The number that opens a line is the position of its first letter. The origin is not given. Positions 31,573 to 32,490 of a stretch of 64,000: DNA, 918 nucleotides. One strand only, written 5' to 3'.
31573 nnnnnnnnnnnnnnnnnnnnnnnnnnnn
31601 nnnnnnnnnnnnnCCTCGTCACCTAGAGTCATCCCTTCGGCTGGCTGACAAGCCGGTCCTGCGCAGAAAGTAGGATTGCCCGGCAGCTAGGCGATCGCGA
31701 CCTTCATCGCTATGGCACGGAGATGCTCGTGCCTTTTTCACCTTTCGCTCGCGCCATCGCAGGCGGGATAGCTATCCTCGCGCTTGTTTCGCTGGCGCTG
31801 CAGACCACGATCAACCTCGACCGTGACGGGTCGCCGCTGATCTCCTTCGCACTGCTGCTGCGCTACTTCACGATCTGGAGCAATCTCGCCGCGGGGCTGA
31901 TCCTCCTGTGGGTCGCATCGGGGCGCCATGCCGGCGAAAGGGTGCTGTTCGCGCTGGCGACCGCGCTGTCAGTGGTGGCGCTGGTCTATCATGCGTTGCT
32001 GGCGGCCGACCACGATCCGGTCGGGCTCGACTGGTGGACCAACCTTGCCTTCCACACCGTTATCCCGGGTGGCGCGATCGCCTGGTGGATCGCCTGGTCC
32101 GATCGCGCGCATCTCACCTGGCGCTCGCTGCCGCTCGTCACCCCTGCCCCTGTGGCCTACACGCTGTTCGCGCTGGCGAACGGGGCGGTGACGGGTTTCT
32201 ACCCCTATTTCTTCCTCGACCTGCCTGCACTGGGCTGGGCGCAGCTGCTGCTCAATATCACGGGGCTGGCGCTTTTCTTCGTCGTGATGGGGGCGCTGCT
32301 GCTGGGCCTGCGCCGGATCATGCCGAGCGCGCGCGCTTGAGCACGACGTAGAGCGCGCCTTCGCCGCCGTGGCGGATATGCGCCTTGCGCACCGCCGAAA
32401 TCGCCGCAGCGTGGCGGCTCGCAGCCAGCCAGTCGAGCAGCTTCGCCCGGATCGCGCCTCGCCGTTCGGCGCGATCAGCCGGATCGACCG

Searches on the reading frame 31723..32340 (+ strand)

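Call 33: search_protein_families(library=pfam, proteins=[window:31723-32340:+], max_evalue=0.001)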
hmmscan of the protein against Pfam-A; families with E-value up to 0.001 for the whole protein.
window:31723-32340:+ (205 aa): 0 families

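Call 65: search_protein_families(library=padloc, proteins=[window:31723-32337:+], max_evalue=1)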
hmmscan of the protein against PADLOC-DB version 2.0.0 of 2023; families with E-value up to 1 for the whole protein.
window:31723-32337:+ (205 aa): 0 families

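Call 71: search_protein_families(library=ncbifam, proteins=[window:31723-32337:+], max_evalue=1)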
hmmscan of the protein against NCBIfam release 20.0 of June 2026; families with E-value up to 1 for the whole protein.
window:31723-32337:+ (205 aa): 2 families
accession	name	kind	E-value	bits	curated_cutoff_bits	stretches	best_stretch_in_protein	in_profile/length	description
NF038065.1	Pr6Pr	domain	2.8e-21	76.4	30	1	46-198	2-161/162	Pr6Pr family membrane protein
NF046009.1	MAGa3780_fam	subfamily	9.9e-06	25.3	80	1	48-151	54-161/237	MAGa3780 family membrane protein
